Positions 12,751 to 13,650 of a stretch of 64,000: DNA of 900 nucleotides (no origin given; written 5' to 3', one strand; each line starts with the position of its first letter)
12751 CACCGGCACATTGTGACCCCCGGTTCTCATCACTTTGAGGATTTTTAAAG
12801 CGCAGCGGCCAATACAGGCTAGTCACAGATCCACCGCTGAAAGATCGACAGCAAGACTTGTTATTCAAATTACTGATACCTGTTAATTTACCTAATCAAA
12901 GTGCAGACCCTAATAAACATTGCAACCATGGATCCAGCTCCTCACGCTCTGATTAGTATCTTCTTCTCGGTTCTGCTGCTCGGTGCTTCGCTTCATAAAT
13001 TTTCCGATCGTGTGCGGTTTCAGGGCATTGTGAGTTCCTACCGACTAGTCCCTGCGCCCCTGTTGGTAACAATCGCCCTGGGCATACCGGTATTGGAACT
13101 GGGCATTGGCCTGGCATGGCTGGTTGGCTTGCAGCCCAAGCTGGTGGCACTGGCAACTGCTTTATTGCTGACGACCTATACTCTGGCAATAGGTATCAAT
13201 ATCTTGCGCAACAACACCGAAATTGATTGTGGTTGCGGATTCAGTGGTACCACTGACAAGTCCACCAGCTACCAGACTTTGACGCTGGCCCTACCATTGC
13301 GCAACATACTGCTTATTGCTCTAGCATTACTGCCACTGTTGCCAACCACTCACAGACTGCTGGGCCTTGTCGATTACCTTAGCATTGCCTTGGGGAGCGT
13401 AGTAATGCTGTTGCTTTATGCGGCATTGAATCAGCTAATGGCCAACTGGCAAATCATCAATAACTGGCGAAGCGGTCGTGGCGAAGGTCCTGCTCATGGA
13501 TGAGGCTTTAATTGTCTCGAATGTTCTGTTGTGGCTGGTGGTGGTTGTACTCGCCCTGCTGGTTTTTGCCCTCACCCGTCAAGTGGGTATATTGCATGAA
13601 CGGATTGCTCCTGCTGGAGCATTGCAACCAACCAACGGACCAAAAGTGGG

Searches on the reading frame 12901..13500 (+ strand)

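Call 80: search_protein_families(library=pfam, proteins=[window:12901-13500:+], max_evalue=0.00001)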
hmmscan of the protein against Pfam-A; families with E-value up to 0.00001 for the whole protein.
window:12901-13500:+ (200 aa): 1 family
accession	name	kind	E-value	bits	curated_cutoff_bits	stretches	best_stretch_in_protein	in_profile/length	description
PF07291.16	MauE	-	4.4e-23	82.4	27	1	16-147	6-127/128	Methylamine utilisation protein MauE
